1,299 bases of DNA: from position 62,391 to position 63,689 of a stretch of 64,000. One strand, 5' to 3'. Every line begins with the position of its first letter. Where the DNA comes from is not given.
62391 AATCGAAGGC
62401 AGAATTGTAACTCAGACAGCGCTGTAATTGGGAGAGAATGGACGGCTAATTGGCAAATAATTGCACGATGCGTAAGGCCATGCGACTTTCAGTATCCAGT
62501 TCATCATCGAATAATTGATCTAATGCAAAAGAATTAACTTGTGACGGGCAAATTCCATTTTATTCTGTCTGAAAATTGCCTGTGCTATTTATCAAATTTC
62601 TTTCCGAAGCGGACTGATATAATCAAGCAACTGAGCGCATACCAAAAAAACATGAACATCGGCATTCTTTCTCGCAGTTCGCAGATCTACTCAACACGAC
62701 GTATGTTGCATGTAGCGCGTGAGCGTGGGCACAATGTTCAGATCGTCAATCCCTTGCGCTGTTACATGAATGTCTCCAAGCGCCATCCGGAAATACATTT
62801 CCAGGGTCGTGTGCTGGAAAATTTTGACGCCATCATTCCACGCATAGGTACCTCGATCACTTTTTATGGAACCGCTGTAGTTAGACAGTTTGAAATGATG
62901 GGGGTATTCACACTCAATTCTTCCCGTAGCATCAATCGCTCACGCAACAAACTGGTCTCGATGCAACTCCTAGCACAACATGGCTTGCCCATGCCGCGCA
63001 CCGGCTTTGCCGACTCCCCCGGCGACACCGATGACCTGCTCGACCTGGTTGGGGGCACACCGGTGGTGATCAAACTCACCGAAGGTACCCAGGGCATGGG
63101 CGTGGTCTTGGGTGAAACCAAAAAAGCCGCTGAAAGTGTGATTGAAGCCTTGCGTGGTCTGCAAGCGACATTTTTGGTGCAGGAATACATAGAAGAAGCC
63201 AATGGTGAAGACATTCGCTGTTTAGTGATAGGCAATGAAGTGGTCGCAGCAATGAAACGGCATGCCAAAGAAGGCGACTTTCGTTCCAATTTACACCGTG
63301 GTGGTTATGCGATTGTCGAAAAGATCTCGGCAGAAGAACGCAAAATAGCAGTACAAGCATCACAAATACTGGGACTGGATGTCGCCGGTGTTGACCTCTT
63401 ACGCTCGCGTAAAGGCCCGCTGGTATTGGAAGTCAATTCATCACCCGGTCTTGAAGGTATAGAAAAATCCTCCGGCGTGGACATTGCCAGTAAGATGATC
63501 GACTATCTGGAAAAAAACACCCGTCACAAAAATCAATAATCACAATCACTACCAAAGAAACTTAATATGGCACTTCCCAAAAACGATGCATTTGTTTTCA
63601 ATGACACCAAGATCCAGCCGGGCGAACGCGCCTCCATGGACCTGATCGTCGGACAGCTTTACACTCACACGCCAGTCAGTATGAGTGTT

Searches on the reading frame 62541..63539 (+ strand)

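Call 70: search_protein_families(library=pfam, proteins=[window:62541-63539:+], max_evalue=0.0001)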
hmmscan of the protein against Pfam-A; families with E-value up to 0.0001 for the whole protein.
window:62541-63539:+ (332 aa): 7 families
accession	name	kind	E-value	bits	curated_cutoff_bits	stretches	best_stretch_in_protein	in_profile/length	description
PF08443.16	RimK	-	2.7e-69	233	21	1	135-323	2-188/188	RimK-like ATP-grasp domain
PF18030.7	Rimk_N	-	2.1e-42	143.8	26.4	1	38-131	1-94/94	RimK PreATP-grasp domain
PF02955.21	GSH-S_ATP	-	1e-16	61.3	23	1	175-299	34-160/175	Prokaryotic glutathione synthetase, ATP-grasp domain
PF14397.11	ATPgrasp_ST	-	9.6e-11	41.8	31.4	0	125-258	10-174/278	Sugar-transfer associated ATP-grasp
PF02655.19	ATP-grasp_3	-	1.1e-08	35.8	23.2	1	136-300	3-155/160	ATP-grasp domain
PF02750.19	Synapsin_C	-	1.6e-05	25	22.5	1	172-298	50-174/203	Synapsin, ATP binding domain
PF07478.18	Dala_Dala_lig_C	-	3.9e-05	23.7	24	0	172-304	36-178/204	D-ala D-ala ligase C-terminus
